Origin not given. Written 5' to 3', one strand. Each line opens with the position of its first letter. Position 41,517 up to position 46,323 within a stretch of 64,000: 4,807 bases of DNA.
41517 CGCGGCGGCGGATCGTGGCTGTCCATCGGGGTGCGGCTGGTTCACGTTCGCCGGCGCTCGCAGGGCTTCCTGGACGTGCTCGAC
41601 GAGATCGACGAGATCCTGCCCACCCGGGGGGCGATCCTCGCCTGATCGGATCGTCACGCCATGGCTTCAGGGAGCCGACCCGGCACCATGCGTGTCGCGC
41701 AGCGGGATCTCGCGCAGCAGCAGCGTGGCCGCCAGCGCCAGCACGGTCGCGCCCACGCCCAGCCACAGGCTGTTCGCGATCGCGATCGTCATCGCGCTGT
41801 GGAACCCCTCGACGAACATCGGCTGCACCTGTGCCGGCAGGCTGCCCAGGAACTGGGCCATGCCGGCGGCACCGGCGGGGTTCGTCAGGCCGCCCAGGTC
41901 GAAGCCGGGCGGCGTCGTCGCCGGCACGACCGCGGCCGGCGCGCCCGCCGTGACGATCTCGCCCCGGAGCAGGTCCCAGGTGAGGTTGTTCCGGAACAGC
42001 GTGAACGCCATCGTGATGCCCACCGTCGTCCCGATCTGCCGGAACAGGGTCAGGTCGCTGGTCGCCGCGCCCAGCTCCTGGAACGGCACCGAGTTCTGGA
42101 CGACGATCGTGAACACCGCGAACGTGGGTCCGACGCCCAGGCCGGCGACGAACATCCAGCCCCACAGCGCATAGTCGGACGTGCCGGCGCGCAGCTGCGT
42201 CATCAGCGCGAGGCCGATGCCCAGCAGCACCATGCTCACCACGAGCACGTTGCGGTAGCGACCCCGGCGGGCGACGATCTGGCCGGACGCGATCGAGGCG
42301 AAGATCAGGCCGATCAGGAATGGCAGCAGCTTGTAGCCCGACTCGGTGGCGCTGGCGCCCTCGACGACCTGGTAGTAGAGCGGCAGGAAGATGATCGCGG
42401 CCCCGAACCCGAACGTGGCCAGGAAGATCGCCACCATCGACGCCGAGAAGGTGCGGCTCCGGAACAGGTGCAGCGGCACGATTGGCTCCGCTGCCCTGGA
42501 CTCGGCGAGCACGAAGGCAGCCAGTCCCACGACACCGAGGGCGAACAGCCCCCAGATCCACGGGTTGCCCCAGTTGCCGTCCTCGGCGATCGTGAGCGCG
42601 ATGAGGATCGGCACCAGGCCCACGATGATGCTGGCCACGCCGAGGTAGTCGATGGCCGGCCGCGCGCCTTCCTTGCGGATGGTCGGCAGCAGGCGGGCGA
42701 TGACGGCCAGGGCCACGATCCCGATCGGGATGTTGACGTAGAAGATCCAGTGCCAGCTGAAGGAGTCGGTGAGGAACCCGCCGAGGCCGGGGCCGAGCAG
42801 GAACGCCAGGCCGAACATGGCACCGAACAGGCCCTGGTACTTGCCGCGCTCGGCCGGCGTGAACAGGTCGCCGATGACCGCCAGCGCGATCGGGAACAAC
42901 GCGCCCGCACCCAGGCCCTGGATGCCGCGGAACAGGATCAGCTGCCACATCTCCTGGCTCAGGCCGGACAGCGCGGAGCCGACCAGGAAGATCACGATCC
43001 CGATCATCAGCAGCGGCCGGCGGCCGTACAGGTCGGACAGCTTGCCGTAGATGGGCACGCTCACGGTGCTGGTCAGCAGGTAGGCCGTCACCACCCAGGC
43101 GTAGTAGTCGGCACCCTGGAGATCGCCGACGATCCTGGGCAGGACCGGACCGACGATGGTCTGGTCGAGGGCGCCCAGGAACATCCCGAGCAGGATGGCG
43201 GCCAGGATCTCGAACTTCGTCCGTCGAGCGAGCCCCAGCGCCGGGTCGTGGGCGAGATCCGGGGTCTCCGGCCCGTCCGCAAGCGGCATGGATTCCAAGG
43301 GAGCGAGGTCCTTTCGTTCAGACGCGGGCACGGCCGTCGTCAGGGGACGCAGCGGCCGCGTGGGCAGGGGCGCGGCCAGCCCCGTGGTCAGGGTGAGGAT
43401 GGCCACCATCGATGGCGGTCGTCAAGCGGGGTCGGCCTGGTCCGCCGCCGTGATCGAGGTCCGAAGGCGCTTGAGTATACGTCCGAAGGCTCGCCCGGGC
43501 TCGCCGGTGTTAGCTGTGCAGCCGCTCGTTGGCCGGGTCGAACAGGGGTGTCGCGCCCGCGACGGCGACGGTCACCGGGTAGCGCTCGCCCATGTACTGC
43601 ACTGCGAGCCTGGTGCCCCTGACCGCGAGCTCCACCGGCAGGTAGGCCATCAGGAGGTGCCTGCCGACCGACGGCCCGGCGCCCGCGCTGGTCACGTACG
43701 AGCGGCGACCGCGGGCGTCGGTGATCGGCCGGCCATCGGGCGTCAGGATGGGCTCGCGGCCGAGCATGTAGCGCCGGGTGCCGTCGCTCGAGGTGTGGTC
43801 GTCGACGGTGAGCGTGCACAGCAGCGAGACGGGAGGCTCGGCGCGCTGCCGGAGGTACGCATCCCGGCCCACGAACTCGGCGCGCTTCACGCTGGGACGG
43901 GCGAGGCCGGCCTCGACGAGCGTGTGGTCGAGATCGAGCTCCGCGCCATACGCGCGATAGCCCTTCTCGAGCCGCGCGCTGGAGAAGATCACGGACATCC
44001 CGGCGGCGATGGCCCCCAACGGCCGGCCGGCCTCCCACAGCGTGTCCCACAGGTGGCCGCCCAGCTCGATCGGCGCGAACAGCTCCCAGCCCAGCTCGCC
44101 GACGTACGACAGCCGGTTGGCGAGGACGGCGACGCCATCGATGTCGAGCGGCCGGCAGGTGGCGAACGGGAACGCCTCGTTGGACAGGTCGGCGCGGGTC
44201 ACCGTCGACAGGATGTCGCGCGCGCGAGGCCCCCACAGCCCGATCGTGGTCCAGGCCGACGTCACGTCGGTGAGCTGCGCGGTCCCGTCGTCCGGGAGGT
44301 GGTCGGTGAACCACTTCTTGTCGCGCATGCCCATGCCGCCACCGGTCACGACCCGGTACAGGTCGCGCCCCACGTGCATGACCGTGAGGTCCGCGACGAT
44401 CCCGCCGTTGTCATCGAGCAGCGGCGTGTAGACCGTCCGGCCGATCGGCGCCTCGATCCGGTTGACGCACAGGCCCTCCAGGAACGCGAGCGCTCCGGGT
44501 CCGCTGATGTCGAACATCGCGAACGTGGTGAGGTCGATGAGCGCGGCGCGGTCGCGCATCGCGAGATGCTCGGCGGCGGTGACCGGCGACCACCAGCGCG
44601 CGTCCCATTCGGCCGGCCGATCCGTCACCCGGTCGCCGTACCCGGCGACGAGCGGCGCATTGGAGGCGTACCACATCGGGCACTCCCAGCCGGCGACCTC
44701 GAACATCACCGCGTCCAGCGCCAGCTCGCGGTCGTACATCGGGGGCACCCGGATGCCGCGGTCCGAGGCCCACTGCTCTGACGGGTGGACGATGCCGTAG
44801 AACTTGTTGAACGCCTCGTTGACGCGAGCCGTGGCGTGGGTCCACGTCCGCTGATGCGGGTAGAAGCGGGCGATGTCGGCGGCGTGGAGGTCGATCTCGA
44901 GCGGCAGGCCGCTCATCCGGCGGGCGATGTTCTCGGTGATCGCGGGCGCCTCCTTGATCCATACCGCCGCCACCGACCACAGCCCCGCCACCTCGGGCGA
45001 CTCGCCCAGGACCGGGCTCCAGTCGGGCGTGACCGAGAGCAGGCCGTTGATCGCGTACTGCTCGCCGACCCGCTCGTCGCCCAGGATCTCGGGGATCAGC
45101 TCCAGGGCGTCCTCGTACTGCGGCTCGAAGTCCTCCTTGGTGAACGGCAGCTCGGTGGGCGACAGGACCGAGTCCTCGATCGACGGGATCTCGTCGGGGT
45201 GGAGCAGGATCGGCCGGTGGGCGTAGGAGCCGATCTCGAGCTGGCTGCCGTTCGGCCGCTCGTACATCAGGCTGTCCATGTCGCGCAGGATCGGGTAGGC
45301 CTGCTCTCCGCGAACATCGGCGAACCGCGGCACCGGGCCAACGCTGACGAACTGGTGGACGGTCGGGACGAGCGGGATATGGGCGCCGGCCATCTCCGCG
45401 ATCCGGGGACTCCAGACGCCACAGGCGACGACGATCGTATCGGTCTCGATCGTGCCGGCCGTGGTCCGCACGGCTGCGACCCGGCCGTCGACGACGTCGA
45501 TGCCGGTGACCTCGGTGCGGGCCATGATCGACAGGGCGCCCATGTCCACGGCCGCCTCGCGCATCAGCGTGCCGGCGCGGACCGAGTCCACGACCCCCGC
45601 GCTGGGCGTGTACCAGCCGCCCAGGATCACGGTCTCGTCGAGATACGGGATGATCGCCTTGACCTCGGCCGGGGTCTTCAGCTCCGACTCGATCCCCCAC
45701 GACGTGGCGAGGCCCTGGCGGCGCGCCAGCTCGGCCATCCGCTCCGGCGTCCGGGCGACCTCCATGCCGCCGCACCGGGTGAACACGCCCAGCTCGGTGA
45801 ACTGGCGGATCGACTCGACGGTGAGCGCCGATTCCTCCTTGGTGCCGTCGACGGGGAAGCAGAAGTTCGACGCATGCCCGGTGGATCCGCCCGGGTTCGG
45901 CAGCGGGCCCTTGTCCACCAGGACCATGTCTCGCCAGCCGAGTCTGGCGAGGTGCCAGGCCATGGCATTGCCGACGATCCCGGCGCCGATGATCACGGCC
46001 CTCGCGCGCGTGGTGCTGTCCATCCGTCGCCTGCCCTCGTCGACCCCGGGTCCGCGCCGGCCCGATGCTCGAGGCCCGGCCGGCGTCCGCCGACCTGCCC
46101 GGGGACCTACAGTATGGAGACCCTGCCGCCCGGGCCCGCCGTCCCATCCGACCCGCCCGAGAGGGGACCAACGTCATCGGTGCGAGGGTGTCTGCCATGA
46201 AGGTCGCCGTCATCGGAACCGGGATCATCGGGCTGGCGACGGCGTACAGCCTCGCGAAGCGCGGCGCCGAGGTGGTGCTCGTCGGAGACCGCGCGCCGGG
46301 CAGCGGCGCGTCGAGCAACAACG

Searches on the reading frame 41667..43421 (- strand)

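Call 88: search_protein_families(library=pfam, proteins=[window:41667-43421:-], max_evalue=0.00001)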
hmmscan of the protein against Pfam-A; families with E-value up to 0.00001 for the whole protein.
window:41667-43421:- (584 aa): 3 families
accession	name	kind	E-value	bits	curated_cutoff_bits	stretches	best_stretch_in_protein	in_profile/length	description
PF07690.21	MFS_1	-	5.3e-56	190.4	33.4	1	76-468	1-346/347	Major Facilitator Superfamily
PF00083.30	Sugar_tr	-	6.3e-17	62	22.3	1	106-240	47-187/452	Sugar (and other) transporter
PF06609.19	TRI12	-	1.8e-10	40.4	23.2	1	93-352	66-337/599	Fungal trichothecene efflux pump (TRI12)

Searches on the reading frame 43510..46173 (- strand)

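Call 88: search_protein_families(library=pfam, proteins=[window:43510-46173:-], max_evalue=0.00001)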
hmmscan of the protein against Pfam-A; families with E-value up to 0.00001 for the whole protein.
window:43510-46173:- (887 aa): 5 families
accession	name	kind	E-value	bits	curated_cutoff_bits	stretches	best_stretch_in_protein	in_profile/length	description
PF01571.26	GCV_T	-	1.6e-71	241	25.6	1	479-758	1-253/255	Aminomethyltransferase folate-binding domain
PF01266.30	DAO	-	7.1e-49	167.6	27.9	1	59-403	2-334/353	FAD dependent oxidoreductase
PF16350.10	FAO_M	-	1.9e-14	54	27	1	426-476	5-55/56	FAD dependent oxidoreductase central domain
PF08669.17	GCV_T_C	-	7e-10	39.1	25.9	1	810-870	15-74/80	Glycine cleavage T-protein C-terminal barrel domain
PF13738.12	Pyr_redox_3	-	1.4e-06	28.2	30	0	208-266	90-149/305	Pyridine nucleotide-disulphide oxidoreductase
